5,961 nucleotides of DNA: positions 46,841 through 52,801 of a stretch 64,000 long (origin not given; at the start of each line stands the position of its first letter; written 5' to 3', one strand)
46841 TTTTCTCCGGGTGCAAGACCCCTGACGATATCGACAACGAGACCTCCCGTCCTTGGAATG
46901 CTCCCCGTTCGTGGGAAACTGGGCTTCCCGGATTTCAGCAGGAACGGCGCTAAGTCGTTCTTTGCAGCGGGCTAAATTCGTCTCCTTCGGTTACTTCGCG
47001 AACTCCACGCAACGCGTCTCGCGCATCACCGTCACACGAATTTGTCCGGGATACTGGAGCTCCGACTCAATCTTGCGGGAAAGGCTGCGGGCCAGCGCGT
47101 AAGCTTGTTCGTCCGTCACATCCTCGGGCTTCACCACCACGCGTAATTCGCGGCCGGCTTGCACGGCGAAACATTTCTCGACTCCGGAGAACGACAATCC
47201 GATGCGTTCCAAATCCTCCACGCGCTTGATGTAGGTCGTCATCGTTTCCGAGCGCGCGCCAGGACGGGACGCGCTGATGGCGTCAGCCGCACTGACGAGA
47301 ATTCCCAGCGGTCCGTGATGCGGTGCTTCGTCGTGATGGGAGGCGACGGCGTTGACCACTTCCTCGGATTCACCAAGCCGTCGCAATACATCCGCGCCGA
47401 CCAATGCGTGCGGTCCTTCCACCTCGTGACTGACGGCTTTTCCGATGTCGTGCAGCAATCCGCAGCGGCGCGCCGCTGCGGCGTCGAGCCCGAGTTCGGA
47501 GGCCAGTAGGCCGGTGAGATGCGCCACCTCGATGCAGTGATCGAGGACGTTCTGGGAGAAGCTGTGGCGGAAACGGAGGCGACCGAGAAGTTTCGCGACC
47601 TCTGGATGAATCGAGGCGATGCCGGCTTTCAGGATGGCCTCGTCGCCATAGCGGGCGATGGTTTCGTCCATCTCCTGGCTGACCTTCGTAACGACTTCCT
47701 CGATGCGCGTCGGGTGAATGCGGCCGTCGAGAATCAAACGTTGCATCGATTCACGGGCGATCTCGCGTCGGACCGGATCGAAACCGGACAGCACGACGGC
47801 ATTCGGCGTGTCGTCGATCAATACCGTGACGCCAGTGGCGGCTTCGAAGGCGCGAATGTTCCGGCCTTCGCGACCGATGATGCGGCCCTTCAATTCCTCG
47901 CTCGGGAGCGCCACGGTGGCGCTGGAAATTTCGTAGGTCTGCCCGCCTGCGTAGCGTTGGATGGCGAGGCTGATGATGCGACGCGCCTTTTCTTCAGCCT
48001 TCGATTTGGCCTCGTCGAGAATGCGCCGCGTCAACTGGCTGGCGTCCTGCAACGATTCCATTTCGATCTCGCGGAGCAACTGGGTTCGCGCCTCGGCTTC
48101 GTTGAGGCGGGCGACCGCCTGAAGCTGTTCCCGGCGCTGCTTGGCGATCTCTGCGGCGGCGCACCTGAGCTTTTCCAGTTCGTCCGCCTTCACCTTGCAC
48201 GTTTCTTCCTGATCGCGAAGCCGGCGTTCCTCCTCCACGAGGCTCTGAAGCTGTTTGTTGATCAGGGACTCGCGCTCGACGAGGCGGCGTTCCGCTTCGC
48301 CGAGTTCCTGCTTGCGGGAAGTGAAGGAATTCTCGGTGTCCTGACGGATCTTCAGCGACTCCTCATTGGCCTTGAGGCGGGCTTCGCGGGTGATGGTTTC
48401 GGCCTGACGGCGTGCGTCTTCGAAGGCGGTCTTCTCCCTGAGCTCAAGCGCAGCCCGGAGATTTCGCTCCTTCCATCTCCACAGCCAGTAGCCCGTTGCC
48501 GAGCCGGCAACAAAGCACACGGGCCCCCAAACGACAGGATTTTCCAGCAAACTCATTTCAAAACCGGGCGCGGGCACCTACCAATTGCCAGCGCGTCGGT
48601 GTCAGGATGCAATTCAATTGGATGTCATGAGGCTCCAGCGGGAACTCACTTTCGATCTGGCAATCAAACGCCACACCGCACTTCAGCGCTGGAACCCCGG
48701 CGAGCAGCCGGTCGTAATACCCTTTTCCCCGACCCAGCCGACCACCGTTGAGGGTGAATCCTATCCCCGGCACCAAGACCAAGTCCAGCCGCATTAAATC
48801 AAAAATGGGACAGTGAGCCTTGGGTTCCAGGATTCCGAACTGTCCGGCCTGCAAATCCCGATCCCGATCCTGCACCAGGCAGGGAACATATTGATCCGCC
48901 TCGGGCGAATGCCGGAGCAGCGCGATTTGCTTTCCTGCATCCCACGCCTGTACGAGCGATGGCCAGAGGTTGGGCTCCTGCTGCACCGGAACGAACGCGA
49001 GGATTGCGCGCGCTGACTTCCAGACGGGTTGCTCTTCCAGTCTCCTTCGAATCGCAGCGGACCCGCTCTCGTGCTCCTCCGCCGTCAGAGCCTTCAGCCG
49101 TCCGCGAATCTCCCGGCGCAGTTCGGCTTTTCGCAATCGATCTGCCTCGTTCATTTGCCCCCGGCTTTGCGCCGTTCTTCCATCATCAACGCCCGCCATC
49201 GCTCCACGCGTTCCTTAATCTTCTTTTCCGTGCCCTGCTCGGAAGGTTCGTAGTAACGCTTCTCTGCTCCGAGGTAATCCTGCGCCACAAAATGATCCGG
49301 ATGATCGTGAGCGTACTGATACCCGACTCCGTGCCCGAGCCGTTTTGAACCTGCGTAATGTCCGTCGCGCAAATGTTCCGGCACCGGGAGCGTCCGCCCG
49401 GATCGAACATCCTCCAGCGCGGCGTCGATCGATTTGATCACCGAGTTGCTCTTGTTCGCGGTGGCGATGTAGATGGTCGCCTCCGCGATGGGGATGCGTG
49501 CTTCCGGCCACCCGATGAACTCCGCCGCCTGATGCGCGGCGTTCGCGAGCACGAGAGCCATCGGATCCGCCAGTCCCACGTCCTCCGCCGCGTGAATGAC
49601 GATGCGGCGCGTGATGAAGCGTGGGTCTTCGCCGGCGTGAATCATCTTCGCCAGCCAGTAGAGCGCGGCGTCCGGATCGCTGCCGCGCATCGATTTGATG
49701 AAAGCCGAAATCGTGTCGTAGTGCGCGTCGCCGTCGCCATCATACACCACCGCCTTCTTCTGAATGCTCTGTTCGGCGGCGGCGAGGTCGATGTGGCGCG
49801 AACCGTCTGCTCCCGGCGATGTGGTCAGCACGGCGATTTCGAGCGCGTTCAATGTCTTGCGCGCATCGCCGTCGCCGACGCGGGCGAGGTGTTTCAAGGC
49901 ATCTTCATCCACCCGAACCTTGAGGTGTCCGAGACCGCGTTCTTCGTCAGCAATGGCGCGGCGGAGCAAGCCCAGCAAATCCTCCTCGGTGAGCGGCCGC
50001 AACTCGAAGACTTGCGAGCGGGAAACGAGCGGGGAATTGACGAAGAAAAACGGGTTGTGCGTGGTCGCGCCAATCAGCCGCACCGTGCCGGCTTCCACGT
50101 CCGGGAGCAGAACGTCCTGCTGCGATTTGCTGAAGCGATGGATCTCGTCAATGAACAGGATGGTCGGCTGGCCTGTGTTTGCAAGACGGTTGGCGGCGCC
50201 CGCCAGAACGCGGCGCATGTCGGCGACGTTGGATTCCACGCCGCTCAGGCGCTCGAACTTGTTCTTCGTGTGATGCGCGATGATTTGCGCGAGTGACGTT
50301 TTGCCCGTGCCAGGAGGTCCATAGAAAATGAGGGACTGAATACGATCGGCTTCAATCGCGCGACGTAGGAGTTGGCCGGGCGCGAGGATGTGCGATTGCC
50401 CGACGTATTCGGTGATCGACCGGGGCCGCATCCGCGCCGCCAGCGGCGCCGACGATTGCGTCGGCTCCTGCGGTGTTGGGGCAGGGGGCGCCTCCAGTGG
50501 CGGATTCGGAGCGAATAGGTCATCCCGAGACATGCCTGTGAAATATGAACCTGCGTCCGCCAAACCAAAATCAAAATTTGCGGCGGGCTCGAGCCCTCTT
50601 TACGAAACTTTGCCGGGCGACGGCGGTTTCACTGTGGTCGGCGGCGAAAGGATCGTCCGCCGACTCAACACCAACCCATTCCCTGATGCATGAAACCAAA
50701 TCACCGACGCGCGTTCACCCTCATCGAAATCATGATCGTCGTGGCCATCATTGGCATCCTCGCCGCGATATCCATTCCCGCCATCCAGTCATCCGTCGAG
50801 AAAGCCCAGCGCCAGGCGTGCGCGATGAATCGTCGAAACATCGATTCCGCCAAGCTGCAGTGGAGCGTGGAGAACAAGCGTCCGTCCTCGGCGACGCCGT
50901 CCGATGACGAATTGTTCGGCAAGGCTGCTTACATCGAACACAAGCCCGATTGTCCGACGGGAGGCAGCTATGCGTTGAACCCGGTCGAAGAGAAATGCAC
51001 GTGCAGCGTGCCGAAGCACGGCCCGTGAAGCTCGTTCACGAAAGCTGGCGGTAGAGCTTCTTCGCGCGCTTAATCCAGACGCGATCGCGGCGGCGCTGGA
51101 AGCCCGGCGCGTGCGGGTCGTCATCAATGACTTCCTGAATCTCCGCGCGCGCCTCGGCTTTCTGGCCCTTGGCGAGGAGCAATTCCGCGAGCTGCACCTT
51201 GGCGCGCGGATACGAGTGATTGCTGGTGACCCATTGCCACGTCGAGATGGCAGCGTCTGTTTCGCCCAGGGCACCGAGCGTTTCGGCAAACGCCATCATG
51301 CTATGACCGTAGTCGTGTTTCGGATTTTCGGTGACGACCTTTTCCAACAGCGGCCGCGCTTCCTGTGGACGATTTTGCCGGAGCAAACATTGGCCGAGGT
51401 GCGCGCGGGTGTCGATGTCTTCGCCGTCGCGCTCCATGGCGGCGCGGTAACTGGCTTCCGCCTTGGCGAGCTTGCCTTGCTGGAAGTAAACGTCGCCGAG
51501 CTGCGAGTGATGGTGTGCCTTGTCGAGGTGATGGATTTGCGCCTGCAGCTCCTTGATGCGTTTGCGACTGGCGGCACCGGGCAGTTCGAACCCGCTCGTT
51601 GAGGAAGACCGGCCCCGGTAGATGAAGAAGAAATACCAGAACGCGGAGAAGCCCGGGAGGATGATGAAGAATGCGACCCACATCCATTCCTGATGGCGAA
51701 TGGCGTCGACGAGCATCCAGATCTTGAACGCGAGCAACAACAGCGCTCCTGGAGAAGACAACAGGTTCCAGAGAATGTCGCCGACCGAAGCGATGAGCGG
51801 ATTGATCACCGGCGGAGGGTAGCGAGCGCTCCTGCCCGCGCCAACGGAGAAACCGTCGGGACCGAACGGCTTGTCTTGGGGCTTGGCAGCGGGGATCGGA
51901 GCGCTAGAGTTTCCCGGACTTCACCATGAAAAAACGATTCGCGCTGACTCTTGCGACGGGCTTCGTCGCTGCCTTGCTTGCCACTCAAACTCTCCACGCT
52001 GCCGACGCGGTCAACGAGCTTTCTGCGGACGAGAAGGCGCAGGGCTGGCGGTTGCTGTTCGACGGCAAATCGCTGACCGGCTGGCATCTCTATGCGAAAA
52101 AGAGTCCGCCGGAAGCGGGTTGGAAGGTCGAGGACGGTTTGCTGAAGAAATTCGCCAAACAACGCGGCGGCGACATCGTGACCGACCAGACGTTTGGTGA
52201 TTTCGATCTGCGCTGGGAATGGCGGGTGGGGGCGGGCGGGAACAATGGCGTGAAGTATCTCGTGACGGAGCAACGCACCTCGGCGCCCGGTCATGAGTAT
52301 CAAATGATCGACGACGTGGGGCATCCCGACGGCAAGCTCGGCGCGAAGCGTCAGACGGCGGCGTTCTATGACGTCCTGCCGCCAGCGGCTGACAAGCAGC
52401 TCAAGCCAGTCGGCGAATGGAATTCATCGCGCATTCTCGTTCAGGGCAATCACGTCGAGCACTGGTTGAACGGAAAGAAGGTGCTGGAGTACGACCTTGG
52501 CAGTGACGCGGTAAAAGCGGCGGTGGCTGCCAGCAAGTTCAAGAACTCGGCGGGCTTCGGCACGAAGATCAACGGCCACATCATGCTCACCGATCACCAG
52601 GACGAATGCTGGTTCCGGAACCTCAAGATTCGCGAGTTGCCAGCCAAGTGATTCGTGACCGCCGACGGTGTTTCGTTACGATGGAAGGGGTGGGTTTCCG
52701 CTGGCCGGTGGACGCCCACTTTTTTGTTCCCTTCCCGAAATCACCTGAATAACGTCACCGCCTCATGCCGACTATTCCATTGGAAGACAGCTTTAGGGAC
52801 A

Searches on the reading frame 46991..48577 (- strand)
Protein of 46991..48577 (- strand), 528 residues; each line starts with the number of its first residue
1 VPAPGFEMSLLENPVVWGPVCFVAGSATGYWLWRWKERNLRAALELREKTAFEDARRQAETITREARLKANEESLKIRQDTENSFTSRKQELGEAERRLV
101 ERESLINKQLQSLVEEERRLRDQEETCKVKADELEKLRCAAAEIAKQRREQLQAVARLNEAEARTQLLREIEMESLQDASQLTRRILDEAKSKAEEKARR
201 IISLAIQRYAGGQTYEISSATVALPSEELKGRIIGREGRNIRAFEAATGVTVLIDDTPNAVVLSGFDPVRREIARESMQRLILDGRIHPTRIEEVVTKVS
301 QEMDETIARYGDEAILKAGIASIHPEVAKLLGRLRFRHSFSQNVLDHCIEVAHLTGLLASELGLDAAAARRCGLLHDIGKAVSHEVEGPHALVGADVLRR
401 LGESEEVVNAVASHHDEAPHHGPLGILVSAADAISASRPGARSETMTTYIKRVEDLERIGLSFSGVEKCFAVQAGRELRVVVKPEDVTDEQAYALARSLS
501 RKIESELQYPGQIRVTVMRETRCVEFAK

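Call 15: search_protein_families(library=pfam, proteins=[window:46991-48577:-], max_evalue=0.001)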
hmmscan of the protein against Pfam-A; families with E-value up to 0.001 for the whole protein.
window:46991-48577:- (528 aa): 4 families
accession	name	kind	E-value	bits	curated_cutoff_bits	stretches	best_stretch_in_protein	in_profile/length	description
PF12072.13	RNase_Y_N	-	1.6e-34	119.5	32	1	20-211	8-199/201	RNase Y N-terminal region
PF01966.28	HD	-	1e-16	61.7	22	1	344-436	1-115/116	HD domain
PF00013.35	KH_1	-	1.2e-07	31.8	21.5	1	222-278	4-64/66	KH domain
PF08668.18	HDOD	-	0.00014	21.9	22.9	0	342-383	93-135/196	HDOD domain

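Call 113: find_encoding_contigs(protein=window:46991-48577:-, flank=10000, max_places=6)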
Protein window:46991-48577:- (528 aa): no gene with exactly this product is on record in the collection.

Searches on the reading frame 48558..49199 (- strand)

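Call 15: search_protein_families(library=pfam, proteins=[window:48558-49199:-], max_evalue=0.001)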
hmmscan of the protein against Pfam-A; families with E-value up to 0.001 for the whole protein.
window:48558-49199:- (213 aa): 1 family
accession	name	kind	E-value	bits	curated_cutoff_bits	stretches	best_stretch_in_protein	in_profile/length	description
PF01812.26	5-FTHF_cyc-lig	-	4.6e-38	131.4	27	1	24-201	1-186/186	5-formyltetrahydrofolate cyclo-ligase family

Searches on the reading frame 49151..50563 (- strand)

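Call 15: search_protein_families(library=pfam, proteins=[window:49151-50563:-], max_evalue=0.001)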
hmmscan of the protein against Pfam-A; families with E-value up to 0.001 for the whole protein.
window:49151-50563:- (470 aa): 14 families
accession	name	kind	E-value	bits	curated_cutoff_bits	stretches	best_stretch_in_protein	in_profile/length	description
PF12002.13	MgsA_C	-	1.9e-69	233.3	27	1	294-456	1-166/167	MgsA AAA+ ATPase C terminal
PF16193.11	AAA_assoc_2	-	1.5e-28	99.3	34.3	1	213-293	2-81/81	AAA C-terminal domain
PF00004.35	AAA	-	5.9e-17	62.8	21.2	1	78-185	1-125/131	ATPase family associated with various cellular activities (AAA)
PF05496.18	RuvB_N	-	1.3e-16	61.2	27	1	45-163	1-115/159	Holliday junction DNA helicase RuvB P-loop domain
PF13191.12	AAA_16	-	1.9e-08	35.4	32.6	0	106-152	108-152/167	AAA ATPase domain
PF07728.20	AAA_5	-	4.7e-07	30.3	22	1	78-160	2-94/139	AAA domain (dynein-related subfamily)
PF00158.32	Sigma54_activat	-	4.9e-06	26.8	20.2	0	76-170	23-131/168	Sigma-54 interaction domain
PF01078.27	Mg_chelatase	-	2.1e-05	24.5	20.3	0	76-96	23-43/207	Magnesium chelatase, subunit ChlI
PF07724.20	AAA_2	-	4.5e-05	24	27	1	74-162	2-105/166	AAA domain (Cdc48 subfamily)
PF14532.12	Sigma54_activ_2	-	0.00011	22.8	25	1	80-170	26-110/138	Sigma-54 interaction domain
PF13173.12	AAA_14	-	0.00012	22.5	27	1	78-192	5-124/129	AAA domain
PF20720.3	nSTAND3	-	0.00057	20.1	27.2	0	76-120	18-61/155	Novel STAND NTPase 3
PF03245.18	Phage_lysis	-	0.0007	20.3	25.4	0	145-206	47-110/126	Bacteriophage Rz lysis protein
PF13401.12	AAA_22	-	0.00072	20.3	27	0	76-99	6-29/130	AAA domain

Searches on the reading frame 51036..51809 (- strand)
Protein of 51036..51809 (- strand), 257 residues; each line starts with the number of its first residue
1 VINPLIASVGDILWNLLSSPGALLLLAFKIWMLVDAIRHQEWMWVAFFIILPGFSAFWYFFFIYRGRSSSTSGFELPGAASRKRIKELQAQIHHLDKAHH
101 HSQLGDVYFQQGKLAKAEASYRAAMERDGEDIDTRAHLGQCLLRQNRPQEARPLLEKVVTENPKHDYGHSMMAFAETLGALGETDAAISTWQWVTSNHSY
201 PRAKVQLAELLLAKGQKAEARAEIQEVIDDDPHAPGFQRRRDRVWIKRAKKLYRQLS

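Call 16: search_protein_families(library=pfam, proteins=[window:51036-51809:-], max_evalue=0.001)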
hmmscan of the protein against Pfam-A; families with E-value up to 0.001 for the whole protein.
window:51036-51809:- (257 aa): 21 families
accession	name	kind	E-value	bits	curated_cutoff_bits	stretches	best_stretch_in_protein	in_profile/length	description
PF14559.12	TPR_19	-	7.2e-19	68.3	25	2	109-173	2-66/68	Tetratricopeptide repeat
PF13432.12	TPR_16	-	3.1e-17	63.1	32.7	2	104-164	3-63/65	Tetratricopeptide repeat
PF07719.23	TPR_2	-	1.8e-15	56.1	27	1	101-129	4-32/34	Tetratricopeptide repeat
PF13424.12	TPR_12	-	7.1e-15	55.4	30.1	2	98-159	3-72/77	Tetratricopeptide repeat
PF13181.12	TPR_8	-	7.2e-14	51.1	25.7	1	103-129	6-32/34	Tetratricopeptide repeat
PF13428.12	TPR_14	-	4.7e-13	48.9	23.5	0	103-140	6-43/44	Tetratricopeptide repeat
PF07721.20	TPR_4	-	3.1e-11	43.2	27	0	134-156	3-25/26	Tetratricopeptide repeat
PF00515.34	TPR_1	-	3.9e-11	42.7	27.8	1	101-128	4-31/34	Tetratricopeptide repeat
PF13174.12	TPR_6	-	4.2e-11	43.2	26.3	0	138-164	6-32/33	Tetratricopeptide repeat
PF13374.12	TPR_10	-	1e-08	35.3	27.5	0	133-159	3-29/42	Tetratricopeptide repeat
PF13431.12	TPR_17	-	1.1e-08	35.1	24.4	0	121-152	2-33/34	Tetratricopeptide repeat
PF23914.1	TPR_CcmH_CycH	-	2.4e-08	34.4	42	1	102-195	54-148/158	Cytochrome c-type biogenesis protein H TPR domain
PF09976.15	TPR_21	-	6e-08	33.1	25.5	0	145-229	52-141/193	Tetratricopeptide repeat-like domain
PF12895.13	ANAPC3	-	3e-07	31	27.2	1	104-157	29-81/82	Anaphase-promoting complex, cyclosome, subunit 3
PF13414.12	TPR_11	-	4.8e-06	26.6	26.8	1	105-145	1-41/42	TPR repeat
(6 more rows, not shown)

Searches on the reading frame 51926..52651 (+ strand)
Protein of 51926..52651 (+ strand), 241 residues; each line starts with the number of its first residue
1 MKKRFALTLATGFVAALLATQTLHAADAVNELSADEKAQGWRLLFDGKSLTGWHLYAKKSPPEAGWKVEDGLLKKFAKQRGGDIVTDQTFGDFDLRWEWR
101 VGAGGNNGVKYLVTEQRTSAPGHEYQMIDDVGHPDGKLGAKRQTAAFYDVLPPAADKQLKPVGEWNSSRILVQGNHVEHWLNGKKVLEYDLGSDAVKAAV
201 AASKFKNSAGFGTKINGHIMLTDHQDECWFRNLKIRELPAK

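Call 16: search_protein_families(library=pfam, proteins=[window:51926-52651:+], max_evalue=0.001)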
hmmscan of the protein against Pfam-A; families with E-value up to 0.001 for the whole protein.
window:51926-52651:+ (241 aa): 1 family
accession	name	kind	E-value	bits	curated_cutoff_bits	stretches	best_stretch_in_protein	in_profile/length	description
PF06439.18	3keto-disac_hyd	-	4.8e-48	164.1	26.8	1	40-236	1-187/187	3-keto-disaccharide hydrolase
